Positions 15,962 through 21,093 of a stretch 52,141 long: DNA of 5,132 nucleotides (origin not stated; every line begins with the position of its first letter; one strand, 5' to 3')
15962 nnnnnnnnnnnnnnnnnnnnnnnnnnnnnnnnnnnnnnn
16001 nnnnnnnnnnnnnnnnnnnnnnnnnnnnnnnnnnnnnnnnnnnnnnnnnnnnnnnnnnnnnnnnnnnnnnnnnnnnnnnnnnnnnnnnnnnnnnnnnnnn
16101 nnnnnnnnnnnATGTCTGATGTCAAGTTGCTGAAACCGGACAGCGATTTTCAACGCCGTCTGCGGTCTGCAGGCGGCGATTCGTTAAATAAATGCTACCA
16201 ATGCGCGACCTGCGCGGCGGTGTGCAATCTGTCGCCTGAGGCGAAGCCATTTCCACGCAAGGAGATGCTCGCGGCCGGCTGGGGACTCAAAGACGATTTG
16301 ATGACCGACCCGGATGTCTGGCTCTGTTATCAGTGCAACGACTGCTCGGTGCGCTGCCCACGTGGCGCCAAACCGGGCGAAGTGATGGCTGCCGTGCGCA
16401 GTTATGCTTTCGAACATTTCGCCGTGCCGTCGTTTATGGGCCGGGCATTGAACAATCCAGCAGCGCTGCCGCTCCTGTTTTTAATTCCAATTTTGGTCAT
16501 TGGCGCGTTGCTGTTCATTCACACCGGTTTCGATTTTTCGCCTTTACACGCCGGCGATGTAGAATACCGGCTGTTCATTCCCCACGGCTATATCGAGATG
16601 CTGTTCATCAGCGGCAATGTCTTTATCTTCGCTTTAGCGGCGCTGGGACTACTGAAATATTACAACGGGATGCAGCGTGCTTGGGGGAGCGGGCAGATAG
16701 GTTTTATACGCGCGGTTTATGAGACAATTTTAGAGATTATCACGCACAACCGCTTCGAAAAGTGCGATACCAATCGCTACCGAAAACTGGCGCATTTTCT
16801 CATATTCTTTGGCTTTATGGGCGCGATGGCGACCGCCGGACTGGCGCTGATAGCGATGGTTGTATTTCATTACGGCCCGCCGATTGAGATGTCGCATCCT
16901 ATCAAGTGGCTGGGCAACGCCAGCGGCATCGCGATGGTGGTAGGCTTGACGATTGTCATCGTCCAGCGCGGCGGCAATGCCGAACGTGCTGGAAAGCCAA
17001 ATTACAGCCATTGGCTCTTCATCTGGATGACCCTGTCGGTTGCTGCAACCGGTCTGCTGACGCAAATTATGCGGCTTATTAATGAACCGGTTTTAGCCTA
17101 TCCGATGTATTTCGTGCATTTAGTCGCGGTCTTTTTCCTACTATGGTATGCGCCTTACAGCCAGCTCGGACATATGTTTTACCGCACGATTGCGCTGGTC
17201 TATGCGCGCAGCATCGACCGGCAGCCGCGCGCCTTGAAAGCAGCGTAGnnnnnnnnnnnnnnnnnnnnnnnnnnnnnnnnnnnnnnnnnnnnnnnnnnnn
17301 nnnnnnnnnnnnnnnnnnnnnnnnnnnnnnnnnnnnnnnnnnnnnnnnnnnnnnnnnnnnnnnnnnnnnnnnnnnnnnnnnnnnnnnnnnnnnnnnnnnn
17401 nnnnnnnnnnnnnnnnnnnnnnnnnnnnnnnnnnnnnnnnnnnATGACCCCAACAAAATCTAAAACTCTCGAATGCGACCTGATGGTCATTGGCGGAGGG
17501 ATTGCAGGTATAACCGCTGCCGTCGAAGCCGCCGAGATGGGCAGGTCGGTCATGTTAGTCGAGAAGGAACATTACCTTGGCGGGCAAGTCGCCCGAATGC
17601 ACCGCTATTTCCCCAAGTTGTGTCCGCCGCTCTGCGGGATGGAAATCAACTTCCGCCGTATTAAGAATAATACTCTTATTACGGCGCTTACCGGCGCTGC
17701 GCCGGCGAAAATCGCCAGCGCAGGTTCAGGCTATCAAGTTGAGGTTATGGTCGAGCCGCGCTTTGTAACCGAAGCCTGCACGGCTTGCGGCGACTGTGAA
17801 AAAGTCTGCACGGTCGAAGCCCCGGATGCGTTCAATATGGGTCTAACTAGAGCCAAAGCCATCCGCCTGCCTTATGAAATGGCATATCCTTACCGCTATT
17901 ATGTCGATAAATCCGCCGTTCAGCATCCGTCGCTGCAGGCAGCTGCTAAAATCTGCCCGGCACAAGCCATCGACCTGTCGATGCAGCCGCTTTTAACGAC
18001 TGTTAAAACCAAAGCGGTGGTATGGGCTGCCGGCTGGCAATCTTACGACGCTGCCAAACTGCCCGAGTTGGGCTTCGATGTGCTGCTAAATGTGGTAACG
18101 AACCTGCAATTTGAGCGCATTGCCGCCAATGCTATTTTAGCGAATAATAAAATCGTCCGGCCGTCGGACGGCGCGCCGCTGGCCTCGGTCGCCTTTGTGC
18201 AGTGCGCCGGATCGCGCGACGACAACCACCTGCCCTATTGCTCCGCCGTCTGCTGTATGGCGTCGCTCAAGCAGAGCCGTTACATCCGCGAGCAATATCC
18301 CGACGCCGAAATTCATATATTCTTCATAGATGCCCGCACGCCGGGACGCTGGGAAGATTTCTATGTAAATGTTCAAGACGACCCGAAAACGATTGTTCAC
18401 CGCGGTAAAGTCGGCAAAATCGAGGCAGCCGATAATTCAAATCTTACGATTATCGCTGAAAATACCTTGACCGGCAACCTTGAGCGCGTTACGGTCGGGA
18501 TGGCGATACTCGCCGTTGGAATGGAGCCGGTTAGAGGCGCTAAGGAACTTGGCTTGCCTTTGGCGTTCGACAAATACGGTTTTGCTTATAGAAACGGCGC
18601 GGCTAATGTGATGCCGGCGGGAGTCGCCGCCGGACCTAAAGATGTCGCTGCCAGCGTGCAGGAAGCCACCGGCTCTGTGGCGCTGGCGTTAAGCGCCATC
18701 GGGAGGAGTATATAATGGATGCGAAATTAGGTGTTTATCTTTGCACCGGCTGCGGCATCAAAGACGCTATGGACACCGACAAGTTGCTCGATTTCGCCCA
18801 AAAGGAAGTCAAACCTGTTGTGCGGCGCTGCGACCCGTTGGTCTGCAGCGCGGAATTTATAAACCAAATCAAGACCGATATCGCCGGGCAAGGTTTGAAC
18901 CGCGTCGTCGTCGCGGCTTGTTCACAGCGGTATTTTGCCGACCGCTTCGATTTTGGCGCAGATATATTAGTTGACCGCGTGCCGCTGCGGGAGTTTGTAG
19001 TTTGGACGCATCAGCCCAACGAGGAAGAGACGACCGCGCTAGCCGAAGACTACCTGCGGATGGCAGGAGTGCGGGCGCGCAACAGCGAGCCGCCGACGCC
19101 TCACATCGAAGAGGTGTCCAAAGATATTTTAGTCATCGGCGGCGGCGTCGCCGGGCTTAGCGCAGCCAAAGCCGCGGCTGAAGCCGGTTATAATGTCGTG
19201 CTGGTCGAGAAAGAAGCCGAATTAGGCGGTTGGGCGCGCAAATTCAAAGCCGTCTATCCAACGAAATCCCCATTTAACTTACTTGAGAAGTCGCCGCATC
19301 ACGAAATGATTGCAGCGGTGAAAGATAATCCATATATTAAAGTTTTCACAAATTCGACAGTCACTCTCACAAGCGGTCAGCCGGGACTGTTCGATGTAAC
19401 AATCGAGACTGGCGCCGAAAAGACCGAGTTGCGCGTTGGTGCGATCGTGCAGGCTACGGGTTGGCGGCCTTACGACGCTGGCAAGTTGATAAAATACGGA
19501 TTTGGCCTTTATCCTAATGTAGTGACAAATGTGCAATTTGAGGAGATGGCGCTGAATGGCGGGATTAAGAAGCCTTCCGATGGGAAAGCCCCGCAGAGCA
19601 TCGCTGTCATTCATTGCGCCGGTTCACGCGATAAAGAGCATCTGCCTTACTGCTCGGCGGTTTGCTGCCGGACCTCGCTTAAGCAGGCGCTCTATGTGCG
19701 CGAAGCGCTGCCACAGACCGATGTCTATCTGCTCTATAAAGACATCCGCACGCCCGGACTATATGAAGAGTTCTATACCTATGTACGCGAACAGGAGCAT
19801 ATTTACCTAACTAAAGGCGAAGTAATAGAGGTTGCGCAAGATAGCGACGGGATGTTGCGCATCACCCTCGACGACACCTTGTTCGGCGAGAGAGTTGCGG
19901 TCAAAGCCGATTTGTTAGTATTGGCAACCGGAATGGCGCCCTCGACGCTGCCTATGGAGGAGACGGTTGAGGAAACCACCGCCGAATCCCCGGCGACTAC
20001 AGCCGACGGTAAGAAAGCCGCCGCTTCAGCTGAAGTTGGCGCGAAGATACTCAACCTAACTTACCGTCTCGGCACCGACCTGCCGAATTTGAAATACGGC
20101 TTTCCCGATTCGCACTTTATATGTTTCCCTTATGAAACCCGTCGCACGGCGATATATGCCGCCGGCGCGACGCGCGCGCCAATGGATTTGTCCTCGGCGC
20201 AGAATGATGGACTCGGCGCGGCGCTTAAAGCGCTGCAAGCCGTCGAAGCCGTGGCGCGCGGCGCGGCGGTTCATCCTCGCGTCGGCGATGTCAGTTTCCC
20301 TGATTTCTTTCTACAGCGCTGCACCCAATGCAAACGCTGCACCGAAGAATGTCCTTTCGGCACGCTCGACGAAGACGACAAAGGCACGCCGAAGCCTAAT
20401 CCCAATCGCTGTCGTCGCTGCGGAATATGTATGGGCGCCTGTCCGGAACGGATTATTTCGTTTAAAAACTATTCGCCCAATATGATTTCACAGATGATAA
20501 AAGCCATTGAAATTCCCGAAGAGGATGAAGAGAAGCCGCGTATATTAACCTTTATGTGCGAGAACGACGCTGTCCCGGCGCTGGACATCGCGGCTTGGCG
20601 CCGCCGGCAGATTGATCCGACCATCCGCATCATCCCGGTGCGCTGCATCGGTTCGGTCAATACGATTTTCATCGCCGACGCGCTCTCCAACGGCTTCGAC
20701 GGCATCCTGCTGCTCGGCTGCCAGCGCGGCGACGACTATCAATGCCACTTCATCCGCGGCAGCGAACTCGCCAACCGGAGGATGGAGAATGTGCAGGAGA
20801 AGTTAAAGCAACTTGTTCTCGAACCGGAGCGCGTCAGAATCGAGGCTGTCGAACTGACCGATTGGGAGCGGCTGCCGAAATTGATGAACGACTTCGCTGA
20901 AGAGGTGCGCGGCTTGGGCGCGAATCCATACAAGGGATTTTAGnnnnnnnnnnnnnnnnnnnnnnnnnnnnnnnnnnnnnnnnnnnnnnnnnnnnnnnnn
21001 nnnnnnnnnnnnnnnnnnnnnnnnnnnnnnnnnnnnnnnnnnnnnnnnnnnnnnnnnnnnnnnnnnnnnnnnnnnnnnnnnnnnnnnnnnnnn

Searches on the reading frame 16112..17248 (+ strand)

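Call 10: search_protein_families(library=ncbifam, proteins=[window:16112-17248:+], max_evalue=1e-8)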
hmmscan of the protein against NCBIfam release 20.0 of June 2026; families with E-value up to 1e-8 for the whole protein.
window:16112-17248:+ (378 aa): 6 families
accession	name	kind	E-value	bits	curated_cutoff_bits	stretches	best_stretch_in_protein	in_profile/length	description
NF038018.1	qmoC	equivalog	2.8e-122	408.6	300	1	9-364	1-360/360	quinone-interacting membrane-bound oxidoreductase complex subunit QmoC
TIGR03290.1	CoB_CoM_SS_C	equivalog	6.1e-17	61.9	160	1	26-102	2-78/144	CoB--CoM heterodisulfide reductase subunit C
TIGR02484.1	CitB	equivalog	6.8e-17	61.7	246.6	1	25-371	13-360/372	tricarballylate utilization 4Fe-4S protein TcuB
NF011607.0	PRK15033.1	subfamily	1e-14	54.3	524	1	71-374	68-383/389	tricarballylate utilization 4Fe-4S protein TcuB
NF041890.1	hdrC_Methbact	equivalog_domain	9.5e-10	38.4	270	1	16-101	19-103/192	ferredoxin:CoB-CoM heterodisulfide reductase subunit HdrC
NF041779.1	hetero_SS_HdrC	equivalog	7.3e-09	35.4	350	0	15-100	20-104/198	ferredoxin:CoB-CoM heterodisulfide reductase subunit HdrC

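Call 54: search_protein_families(library=pfam, proteins=[window:16112-17248:+], max_evalue=0.00001)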
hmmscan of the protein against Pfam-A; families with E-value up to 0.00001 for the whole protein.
window:16112-17248:+ (378 aa): 2 families
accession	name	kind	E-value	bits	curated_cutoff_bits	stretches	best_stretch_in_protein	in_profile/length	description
PF13183.11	Fer4_8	-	4.7e-08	33.9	27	1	25-85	2-67/68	4Fe-4S dicluster domain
PF13534.11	Fer4_17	-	3.4e-06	27.9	22.2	1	27-85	1-59/61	4Fe-4S dicluster domain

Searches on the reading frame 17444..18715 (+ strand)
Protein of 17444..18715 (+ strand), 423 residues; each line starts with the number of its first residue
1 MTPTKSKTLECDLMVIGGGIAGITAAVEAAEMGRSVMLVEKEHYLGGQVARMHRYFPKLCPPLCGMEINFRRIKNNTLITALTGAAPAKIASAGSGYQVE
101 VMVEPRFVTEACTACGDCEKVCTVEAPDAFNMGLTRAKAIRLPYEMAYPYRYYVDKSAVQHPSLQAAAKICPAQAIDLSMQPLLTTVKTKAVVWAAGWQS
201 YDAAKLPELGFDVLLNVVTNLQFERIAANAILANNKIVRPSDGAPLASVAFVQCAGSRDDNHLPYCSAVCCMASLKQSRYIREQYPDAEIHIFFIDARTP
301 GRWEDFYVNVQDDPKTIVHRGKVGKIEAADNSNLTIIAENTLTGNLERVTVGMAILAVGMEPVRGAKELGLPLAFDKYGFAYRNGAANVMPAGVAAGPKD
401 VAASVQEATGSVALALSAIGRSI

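Call 10: search_protein_families(library=ncbifam, proteins=[window:17444-18715:+], max_evalue=1e-8)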
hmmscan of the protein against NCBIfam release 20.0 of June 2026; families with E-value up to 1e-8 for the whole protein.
window:17444-18715:+ (423 aa): 5 families
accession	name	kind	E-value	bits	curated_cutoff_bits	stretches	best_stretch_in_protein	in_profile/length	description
NF040770.1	hetero_SS_HdrA2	exception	3.7e-93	313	1100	1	8-415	137-556/777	CoB-CoM heterodisulfide reductase HdrA2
NF041778.1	hetero_SS_HdrA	equivalog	4.5e-71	239.7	1400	1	10-380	142-522/771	ferredoxin:CoB-CoM heterodisulfide reductase subunit HdrA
NF041891.1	hdrA_Methbact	equivalog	1.4e-67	228.5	1300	1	12-410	135-547/762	ferredoxin:CoB-CoM heterodisulfide reductase subunit HdrA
NF004789.0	PRK06134.1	subfamily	7.3e-11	41.3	747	1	4-50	6-52/581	FAD-dependent oxidoreductase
NF053677.1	Desat2ChcC2Cyan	equivalog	5.6e-09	34.9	900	1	11-50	1-40/558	4-oxocyclohex-2-ene-1-carboxylate 5-dehydrogenase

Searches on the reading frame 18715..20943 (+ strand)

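Call 10: search_protein_families(library=ncbifam, proteins=[window:18715-20943:+], max_evalue=1e-8)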
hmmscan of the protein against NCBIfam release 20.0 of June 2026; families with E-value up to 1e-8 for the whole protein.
window:18715-20943:+ (742 aa): 8 families
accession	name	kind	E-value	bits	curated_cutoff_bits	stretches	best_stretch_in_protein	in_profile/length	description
NF040770.1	hetero_SS_HdrA2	exception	7e-124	414.6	1100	3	463-736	513-773/777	CoB-CoM heterodisulfide reductase HdrA2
NF041891.1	hdrA_Methbact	equivalog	4.1e-82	276.6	1300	3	230-411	304-490/762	ferredoxin:CoB-CoM heterodisulfide reductase subunit HdrA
NF041778.1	hetero_SS_HdrA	equivalog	4e-70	236.6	1400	3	235-411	322-504/771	ferredoxin:CoB-CoM heterodisulfide reductase subunit HdrA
NF045873.1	F420_non_VhuD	exception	8.9e-13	48.5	215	1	608-740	2-131/132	F420-non-reducing hydrogenase iron-sulfur subunit VhuD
TIGR01372.1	soxA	subfamily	5.2e-11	41.1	1164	1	111-176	141-209/996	sarcosine oxidase subunit alpha family protein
TIGR03997.1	mycofact_OYE_2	equivalog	8.9e-10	37.6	793.15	1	133-188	377-431/645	mycofactocin system FadH/OYE family oxidoreductase 2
NF045599.1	bili_reduct_long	exception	1.2e-09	37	750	1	133-241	379-482/641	bilirubin reductase, long form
NF004789.0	PRK06134.1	subfamily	2.5e-09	36.2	747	1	132-172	9-49/581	FAD-dependent oxidoreductase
